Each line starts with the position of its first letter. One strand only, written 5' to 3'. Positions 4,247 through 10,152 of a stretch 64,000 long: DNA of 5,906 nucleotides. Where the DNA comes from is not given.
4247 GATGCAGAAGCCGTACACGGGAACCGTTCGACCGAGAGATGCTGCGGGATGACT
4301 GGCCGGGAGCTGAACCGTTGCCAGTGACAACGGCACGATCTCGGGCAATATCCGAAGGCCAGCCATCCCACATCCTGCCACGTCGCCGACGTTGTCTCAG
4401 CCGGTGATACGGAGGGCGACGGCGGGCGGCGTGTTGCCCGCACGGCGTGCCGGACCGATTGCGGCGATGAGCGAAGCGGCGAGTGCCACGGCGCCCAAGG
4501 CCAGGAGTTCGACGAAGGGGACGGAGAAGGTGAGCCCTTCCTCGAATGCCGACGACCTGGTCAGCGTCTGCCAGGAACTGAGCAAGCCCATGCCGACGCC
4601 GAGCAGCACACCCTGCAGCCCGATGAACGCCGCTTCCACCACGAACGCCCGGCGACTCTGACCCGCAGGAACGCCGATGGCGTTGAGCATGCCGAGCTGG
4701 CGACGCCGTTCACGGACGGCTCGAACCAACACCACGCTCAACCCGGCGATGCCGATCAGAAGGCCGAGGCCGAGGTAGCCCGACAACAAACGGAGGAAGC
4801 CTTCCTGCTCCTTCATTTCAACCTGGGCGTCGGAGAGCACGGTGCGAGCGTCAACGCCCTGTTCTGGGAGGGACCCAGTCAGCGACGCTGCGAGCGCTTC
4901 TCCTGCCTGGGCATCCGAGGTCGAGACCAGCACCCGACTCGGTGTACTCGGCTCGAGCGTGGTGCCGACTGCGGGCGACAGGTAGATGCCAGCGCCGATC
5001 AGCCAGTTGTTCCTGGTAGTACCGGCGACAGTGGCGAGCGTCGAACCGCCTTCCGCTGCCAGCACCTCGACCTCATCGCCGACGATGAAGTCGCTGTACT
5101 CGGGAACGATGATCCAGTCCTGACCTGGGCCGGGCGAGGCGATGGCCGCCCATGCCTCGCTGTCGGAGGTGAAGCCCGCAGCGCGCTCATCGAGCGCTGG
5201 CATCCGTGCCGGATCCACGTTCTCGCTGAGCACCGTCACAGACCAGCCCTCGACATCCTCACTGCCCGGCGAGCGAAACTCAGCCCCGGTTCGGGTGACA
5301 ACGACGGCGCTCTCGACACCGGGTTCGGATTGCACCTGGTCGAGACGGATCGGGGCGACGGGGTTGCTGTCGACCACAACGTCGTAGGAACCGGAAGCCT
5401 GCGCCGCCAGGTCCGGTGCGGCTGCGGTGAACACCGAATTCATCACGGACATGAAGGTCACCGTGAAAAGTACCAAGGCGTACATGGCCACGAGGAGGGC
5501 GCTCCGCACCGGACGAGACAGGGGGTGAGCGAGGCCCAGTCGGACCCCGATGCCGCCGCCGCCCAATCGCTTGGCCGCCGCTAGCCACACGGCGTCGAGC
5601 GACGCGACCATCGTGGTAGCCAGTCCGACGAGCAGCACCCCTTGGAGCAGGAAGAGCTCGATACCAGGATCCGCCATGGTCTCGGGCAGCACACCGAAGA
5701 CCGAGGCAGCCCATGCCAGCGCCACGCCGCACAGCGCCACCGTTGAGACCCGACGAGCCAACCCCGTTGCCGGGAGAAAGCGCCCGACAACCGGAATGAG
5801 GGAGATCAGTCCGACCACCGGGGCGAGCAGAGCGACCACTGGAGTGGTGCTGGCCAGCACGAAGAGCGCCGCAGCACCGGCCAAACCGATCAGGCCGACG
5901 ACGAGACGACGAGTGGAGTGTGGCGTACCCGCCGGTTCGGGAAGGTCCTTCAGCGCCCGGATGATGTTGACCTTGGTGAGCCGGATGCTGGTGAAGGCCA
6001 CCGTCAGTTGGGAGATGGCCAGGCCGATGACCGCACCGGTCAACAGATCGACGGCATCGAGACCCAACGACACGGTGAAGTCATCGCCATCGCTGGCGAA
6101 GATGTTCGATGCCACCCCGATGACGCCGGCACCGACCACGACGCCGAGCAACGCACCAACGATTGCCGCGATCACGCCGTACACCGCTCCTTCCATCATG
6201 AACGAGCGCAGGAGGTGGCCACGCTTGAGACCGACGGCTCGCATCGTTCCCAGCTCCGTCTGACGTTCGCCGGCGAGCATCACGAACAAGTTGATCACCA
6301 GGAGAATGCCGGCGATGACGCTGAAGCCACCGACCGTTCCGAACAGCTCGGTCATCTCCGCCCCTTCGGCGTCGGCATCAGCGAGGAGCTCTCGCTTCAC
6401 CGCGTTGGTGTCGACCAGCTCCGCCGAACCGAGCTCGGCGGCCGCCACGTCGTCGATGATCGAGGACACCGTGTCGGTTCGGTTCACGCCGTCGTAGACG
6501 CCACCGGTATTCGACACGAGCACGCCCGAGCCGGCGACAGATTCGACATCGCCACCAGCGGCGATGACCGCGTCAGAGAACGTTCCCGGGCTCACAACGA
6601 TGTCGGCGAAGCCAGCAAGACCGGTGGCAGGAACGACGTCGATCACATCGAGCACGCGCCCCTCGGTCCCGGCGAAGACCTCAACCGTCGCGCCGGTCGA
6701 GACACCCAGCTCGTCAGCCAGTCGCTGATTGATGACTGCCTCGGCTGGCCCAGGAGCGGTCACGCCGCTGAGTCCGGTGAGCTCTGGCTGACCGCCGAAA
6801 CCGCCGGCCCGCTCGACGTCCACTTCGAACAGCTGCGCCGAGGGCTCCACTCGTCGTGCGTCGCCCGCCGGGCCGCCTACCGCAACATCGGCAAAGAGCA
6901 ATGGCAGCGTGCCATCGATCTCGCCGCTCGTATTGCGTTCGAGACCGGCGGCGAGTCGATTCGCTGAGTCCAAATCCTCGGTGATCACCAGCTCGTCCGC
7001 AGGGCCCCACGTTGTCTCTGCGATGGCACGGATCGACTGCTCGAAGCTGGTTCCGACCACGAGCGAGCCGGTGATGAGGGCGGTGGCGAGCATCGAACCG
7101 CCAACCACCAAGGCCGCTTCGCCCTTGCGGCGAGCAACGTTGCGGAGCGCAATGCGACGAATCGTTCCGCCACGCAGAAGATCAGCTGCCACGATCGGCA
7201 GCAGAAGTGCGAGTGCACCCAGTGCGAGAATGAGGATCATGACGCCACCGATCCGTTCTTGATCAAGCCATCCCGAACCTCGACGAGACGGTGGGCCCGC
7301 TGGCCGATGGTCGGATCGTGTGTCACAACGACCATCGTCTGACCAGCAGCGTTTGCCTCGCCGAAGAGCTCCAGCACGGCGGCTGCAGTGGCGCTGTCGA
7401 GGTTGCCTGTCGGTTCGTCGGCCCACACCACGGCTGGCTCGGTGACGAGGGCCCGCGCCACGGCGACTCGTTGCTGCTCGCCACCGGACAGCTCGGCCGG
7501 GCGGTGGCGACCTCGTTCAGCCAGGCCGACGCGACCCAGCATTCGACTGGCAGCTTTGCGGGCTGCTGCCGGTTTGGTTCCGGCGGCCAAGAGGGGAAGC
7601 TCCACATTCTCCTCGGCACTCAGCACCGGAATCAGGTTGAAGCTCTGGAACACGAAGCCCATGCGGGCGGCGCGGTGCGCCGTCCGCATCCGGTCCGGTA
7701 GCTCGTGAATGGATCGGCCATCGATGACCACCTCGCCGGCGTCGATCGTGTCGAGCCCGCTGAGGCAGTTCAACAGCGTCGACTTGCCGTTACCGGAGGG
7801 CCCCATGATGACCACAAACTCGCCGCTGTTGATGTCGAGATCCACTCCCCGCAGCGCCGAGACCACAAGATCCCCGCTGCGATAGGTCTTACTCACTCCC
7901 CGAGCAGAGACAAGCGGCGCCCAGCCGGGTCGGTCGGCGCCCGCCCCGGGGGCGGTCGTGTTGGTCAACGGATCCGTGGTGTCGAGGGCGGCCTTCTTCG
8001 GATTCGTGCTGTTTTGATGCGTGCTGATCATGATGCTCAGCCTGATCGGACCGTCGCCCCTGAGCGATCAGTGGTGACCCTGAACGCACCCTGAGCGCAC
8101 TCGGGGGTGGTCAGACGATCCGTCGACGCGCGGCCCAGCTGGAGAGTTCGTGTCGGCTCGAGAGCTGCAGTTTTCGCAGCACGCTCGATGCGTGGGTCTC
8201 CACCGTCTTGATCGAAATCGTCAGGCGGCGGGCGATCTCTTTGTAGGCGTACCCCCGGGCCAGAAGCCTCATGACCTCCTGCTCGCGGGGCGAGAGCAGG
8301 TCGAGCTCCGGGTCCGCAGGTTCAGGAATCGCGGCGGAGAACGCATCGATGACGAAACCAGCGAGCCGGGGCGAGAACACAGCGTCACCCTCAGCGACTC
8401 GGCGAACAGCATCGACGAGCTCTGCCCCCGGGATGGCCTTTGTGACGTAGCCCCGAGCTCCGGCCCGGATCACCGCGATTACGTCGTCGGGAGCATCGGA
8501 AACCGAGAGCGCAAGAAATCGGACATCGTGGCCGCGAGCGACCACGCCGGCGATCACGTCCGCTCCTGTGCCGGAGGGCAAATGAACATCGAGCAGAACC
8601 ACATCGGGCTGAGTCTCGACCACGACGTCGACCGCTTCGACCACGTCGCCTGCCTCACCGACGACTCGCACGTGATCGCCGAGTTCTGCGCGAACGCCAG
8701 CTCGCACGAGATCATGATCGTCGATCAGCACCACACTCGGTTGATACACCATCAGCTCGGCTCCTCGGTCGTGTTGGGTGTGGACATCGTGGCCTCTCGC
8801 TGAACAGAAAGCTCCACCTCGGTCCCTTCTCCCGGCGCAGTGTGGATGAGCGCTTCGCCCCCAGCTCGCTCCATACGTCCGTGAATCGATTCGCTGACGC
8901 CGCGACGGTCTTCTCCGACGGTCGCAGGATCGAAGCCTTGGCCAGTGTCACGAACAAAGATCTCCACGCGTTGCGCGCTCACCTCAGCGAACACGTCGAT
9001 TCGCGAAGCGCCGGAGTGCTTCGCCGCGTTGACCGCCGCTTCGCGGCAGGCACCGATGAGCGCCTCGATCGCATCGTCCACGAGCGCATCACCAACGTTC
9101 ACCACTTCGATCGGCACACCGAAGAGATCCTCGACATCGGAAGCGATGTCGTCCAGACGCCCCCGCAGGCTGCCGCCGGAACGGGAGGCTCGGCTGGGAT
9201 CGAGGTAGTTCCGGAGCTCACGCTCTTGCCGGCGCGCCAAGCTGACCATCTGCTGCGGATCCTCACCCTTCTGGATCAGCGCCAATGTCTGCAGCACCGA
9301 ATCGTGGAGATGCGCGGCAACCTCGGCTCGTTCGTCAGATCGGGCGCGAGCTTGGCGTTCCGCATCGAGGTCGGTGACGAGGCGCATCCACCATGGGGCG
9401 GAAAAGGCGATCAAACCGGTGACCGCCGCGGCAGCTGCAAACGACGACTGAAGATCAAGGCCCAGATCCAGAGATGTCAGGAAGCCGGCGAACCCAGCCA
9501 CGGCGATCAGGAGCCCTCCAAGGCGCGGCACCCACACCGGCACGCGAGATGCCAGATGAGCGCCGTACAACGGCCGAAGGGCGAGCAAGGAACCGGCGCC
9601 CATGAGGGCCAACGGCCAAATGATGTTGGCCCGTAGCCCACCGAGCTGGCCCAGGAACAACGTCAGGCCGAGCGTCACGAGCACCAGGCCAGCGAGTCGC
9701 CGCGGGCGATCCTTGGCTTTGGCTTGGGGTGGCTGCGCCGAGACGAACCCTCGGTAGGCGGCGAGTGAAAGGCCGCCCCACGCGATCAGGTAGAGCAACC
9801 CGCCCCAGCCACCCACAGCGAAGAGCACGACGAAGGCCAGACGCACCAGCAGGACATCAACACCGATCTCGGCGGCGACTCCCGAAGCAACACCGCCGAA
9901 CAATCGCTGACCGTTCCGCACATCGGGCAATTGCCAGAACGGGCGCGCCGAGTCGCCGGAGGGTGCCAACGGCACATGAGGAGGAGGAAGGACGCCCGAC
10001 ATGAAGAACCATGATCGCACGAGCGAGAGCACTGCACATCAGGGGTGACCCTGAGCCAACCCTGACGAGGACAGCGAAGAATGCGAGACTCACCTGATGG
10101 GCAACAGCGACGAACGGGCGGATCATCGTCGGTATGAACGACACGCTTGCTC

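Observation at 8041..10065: Shared 28-bp operator links the PspC two-component system to a large FtsX-type ABC transporter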

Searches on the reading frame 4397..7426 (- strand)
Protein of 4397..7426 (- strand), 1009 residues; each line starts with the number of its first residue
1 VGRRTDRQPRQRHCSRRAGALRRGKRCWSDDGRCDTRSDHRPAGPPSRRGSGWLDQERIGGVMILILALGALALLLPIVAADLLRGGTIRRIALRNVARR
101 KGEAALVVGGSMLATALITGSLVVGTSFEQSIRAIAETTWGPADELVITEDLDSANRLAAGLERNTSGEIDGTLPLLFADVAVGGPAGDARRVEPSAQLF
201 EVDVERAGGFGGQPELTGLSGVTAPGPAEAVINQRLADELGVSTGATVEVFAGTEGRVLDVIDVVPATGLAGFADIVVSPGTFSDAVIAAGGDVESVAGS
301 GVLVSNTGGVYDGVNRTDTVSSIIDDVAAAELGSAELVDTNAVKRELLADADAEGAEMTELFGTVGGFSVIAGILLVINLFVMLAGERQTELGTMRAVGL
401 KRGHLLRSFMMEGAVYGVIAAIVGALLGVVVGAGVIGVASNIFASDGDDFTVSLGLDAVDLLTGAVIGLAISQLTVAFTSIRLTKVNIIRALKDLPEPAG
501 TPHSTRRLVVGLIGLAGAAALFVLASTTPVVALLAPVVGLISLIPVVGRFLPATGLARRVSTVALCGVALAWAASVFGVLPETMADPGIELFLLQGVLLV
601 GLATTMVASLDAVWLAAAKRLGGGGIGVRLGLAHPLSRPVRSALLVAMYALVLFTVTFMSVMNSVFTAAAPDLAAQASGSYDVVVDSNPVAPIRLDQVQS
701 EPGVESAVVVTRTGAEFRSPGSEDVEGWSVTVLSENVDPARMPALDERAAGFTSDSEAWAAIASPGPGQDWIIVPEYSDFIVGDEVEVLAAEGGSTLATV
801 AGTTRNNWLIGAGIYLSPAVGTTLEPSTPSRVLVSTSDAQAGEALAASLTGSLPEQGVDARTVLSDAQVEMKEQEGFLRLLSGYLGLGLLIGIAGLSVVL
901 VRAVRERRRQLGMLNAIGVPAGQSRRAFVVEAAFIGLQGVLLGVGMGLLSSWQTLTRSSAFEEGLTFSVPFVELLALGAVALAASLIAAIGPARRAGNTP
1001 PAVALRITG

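Call 3: search_protein_families(library=pfam, proteins=[window:4397-7426:-])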
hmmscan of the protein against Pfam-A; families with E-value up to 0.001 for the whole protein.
window:4397-7426:- (1009 aa): 1 family
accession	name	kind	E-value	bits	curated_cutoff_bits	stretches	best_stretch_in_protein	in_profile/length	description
PF02687.27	FtsX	-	1.3e-28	99.9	25.5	2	885-1001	4-120/120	FtsX-like permease C-terminal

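Call 26: search_protein_families(library=ncbifam, proteins=[window:4397-7240:-], max_evalue=0.00001)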
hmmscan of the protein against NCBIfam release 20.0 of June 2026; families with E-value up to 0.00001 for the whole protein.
window:4397-7240:- (947 aa): 6 families
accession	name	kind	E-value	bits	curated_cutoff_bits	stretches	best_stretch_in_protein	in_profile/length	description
TIGR02212.1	lolCE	equivalog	2e-11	43.5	362.45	1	823-944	271-409/411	lipoprotein-releasing ABC transporter permease subunit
TIGR03434.1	ADOP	subfamily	1.4e-09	36.7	622.3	1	772-944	631-801/803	ADOP family duplicated permease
NF008076.0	PRK10814.1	exception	1.7e-09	37.2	473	1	313-430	280-396/399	lipoprotein-releasing ABC transporter permease subunit LolC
NF008357.0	PRK11146.1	exception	6.1e-08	31.9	439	0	822-942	273-410/414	lipoprotein-releasing ABC transporter permease subunit LolE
TIGR02213.1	lolE_release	exception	1.5e-07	30.6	540.35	0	822-943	270-408/411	lipoprotein-releasing ABC transporter permease subunit LolE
NF038346.1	FtsX_actino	exception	8.4e-06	25.4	250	1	299-418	182-302/308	permease-like cell division protein FtsX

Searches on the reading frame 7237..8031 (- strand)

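Call 3: search_protein_families(library=pfam, proteins=[window:7237-8031:-])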
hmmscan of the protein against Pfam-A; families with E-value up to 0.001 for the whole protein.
window:7237-8031:- (264 aa): 5 families
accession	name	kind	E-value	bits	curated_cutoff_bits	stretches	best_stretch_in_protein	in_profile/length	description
PF00005.33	ABC_tran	-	4.6e-33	115.2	25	1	60-208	1-136/137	ABC transporter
PF13304.12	AAA_21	-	4.1e-05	24.2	27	0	72-128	1-60/304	AAA domain, putative AbiEii toxin, Type IV TA system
PF02463.25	SMC_N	-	4.5e-05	23.4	40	0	180-253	136-212/220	RecF/RecN/SMC N terminal domain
PF03193.22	RsgA_GTPase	-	0.00013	22.3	30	1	70-101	106-137/174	RsgA GTPase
PF13191.12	AAA_16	-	0.00064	20.7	32.6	0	68-233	22-165/167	AAA ATPase domain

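Call 26: search_protein_families(library=ncbifam, proteins=[window:7237-8031:-], max_evalue=0.00001)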
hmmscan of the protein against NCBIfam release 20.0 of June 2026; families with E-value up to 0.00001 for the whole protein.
window:7237-8031:- (264 aa): 178 families (the best 25 are shown)
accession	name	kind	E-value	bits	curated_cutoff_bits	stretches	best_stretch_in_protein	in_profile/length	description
TIGR02211.1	LolD_lipo_ex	equivalog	6.3e-67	225.3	307.75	1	41-258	2-220/221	lipoprotein-releasing ABC transporter ATP-binding protein LolD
NF008639.0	PRK11629.1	equivalog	5.5e-65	219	360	1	40-258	6-225/234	lipoprotein-releasing ABC transporter ATP-binding protein LolD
NF007826.0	PRK10535.1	equivalog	6.8e-62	209.6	966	1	38-259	2-223/648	macrolide ABC transporter ATP-binding protein/permease MacB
NF007879.0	PRK10584.1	equivalog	2e-60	204.4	336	1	44-258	10-225/228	putative ABC transporter ATP-binding protein YbbA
NF038007.1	ABC_ATP_DarD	equivalog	1.5e-59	201.1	375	1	45-256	6-217/218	darobactin export ABC transporter ATP-binding protein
TIGR02673.1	FtsE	equivalog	2.2e-58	197.5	264.85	1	43-255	4-213/214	cell division ATP-binding protein FtsE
TIGR03608.1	L_ocin_972_ABC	subfamily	8.7e-55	185.4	254.85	1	58-251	12-205/206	putative bacteriocin export ABC transporter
TIGR02982.1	heterocyst_DevA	subfamily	3.5e-53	180.4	295.8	1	41-257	2-219/220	ABC exporter ATP-binding subunit, DevA family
NF007027.0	PRK09493.1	equivalog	1.7e-52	178.1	379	1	43-258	4-215/240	glutamine ABC transporter ATP-binding protein GlnQ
TIGR02315.1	ABC_phnC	equivalog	1.1e-44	152.7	266.1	1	44-257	5-224/243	phosphonate ABC transporter ATP-binding protein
TIGR03265.1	PhnT2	equivalog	1.1e-43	149.9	457.7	1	56-239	16-194/353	putative 2-aminoethylphosphonate ABC transporter ATP-binding protein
NF040933.2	ABC_arch_GlcV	equivalog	4.3e-42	144.2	450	1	41-241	3-203/357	glucose ABC transporter ATP-binding protein GlcV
NF008428.0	PRK11264.1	equivalog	5.2e-42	143.8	406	1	59-255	18-220/250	L-cystine ABC transporter ATP-binding protein TcyN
TIGR02314.1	ABC_MetN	equivalog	7.3e-41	140.3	499.7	1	44-262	5-225/343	methionine ABC transporter ATP-binding protein MetN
NF008653.0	PRK11650.1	subfamily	4.2e-40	137.9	432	1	42-255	5-211/357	sn-glycerol-3-phosphate ABC transporter ATP-binding protein UgpC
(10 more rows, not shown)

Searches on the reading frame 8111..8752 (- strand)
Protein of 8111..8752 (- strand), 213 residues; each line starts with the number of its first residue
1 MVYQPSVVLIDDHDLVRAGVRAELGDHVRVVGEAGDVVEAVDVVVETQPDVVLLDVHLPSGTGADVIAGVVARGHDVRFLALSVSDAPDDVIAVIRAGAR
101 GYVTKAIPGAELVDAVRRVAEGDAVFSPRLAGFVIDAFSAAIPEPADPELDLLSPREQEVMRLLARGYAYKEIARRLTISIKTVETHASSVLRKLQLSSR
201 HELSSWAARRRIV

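Call 3: search_protein_families(library=pfam, proteins=[window:8111-8752:-])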
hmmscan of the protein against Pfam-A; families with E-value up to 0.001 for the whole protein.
window:8111-8752:- (213 aa): 4 families
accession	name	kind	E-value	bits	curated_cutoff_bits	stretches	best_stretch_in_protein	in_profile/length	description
PF00072.30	Response_reg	-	4.8e-20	72.2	30.2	1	7-117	1-111/111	Response regulator receiver domain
PF00196.25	GerE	-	4.8e-18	65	23.5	1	152-207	2-57/57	Bacterial regulatory proteins, luxR family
PF08281.18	Sigma70_r4_2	-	1.2e-06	28.5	25.7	1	150-195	8-54/54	Sigma-70, region 4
PF04545.22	Sigma70_r4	-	5.7e-05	23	24.1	1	150-196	2-49/50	Sigma-70, region 4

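Call 26: search_protein_families(library=ncbifam, proteins=[window:8111-8752:-], max_evalue=0.00001)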
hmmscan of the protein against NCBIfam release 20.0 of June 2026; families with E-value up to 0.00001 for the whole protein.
window:8111-8752:- (213 aa): 57 families (the best 25 are shown)
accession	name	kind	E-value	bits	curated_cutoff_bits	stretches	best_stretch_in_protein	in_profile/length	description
NF007935.0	PRK10651.1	equivalog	2.9e-44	150.8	250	1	6-212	8-215/216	two-component system response regulator NarL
NF047785.1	respo_reg_MadR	equivalog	4.6e-43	147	300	1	7-211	3-207/209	MadR family response regulator transcription factor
NF052445.1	RespRegMctR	equivalog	8.2e-42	142.9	300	1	6-209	3-201/205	two-component system response regulator MctR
NF011896.0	PRK15369.1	equivalog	2.1e-36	125.5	242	1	6-212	5-209/211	two component system response regulator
NF007708.0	PRK10403.1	equivalog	1.7e-35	122.5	343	1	6-200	8-201/215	nitrate/nitrite response regulator protein NarP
NF007018.1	PRK09483.1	equivalog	3.7e-31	108.5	280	1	6-212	3-208/217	UvrY/SirA/GacA family response regulator transcription factor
NF007685.0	PRK10360.1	equivalog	1.9e-24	86.5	258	1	7-204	4-189/196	response regulator transcription factor UhpA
NF007419.0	PRK09958.1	equivalog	9.5e-23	80.8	251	1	7-212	3-203/204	acid-sensing system DNA-binding response regulator EvgA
NF007403.0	PRK09935.1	equivalog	4.4e-22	78.7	271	1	6-208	5-205/210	fimbria biosynthesis transcriptional regulator FimZ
NF041830.1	RR_TF_ErdR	exception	4.9e-17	62.4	390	1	7-201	4-199/213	response regulator transcription factor ErdR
NF008098.0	PRK10840.1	equivalog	5.8e-16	58.6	235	1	7-197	6-195/216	response regulator transcription factor RcsB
NF041367.1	CheY_Halo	equivalog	1.5e-14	54.4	200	1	7-119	1-113/114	chemotaxis protein CheY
NF006900.1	PRK09390.1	equivalog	2.3e-13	50.1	255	1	2-204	2-194/203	response regulator FixJ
NF007505.1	PRK10100.1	equivalog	8.5e-13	48.4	250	1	110-208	104-200/204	biofilm master transcriptional regulator CsgD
NF040749.1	tetrathio_RR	equivalog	1.4e-12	47.7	290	1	10-203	5-184/191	tetrathionate respiration response regulator TtrR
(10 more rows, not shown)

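Call 27: search_solved_structures(query=window:8111-8752:-, max_evalue=1e-10)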
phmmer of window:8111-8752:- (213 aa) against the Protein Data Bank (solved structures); distinct sequences matched with E-value up to 1e-10: 19.
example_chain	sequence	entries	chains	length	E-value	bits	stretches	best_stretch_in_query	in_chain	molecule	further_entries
1a04_A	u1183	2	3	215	9.4e-33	116.7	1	6-212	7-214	NITRATE/NITRITE RESPONSE REGULATOR PROTEIN NARL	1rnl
3c3w_A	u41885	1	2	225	8.2e-30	107.2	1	7-207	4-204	TWO COMPONENT TRANSCRIPTIONAL REGULATORY PROTEIN DEVR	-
7ve6_A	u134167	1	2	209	5.4e-26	94.7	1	7-209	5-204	Response regulator protein VraR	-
4gvp_A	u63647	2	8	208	5.8e-26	94.6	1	7-209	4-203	Response regulator protein vraR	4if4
5hev_A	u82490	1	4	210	1.2e-25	93.6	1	6-210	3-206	Response regulator protein VraR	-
4ldz_A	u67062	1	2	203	1.2e-21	80.5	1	9-203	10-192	Transcriptional regulatory protein DesR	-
4yn8_A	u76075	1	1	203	8.5e-21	77.7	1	7-211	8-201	Response regulator ChrA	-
5f64_A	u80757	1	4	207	2.5e-16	63.2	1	7-212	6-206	Positive transcription regulator EvgA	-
8zwn_A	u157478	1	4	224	2.7e-16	63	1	6-212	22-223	DNA-binding transcriptional activator EvgA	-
3eul_A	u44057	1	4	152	2.1e-15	60.1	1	6-133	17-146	POSSIBLE NITRATE/NITRITE RESPONSE TRANSCRIPTIONAL REGULATORY PROTEIN NARL (DNA-binding res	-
3cz5_A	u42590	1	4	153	4.9e-15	58.9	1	6-133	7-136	Two-component response regulator, LuxR family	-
6eo2_A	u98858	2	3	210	6.9e-15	58.4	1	6-199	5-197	Transcriptional regulatory protein RcsB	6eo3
5vxn_A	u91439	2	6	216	7.1e-15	58.4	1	6-199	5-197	Transcriptional regulatory protein RcsB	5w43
5o8y_A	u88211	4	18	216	7.1e-15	58.4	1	6-199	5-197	Transcriptional regulatory protein RcsB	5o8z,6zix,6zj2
4le0_A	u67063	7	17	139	1.8e-13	53.9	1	9-131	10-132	Transcriptional regulatory protein DesR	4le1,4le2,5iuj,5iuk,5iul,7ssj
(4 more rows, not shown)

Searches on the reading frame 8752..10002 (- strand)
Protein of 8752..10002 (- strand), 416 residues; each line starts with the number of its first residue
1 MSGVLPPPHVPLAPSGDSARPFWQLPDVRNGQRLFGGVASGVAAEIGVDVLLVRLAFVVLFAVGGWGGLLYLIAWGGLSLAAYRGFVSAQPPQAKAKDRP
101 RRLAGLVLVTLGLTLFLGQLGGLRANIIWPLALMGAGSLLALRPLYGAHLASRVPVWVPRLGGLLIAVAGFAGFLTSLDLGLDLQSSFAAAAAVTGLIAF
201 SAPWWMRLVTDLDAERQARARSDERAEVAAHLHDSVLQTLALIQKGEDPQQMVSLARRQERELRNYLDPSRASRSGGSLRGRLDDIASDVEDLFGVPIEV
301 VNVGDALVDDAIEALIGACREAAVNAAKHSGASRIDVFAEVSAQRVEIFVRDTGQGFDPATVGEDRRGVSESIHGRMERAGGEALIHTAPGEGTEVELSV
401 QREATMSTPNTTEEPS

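Call 3: search_protein_families(library=pfam, proteins=[window:8752-10002:-])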
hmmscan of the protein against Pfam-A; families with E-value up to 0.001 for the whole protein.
window:8752-10002:- (416 aa): 3 families
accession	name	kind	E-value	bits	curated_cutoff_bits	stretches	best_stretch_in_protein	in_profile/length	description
PF04024.17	PspC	-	9.7e-11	41.8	25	1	31-75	8-52/58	PspC domain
PF02518.31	HATPase_c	-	2e-06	28.7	26.4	1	315-401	6-108/111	Histidine kinase-, DNA gyrase B-, and HSP90-like ATPase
PF13581.12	HATPase_c_2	-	0.0001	22.7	27.4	1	310-368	27-90/127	Histidine kinase-like ATPase domain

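Call 26: search_protein_families(library=ncbifam, proteins=[window:8752-10002:-], max_evalue=0.00001)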
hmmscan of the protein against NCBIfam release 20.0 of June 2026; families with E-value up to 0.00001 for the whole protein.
window:8752-10002:- (416 aa): 6 families
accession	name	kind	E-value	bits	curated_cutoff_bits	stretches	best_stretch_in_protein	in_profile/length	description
NF047322.1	HK_morpho_MacS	equivalog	8.5e-28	97.6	300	1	167-400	125-366/367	MacS family sensor histidine kinase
NF008184.0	PRK10935.1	equivalog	5.6e-11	41.8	553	1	318-404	475-561/565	nitrate/nitrite two-component system sensor histidine kinase NarQ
NF052443.1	SensHisKinMctS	equivalog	2.4e-09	36.1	700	1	296-406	341-452/457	two-component system sensor histidine kinase MctS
NF007896.0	PRK10600.1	equivalog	4.7e-09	35.5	578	1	222-408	388-591/598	nitrate/nitrite two-component system sensor histidine kinase NarX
NF008649.0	PRK11644.1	equivalog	7.2e-08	31.6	408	1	315-399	413-493/499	signal transduction histidine-protein kinase/phosphatase UhpB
NF052531.1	Strep_LiaS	equivalog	4.1e-07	29.6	450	1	314-400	240-325/328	envelope stress sensor histidine kinase LiaS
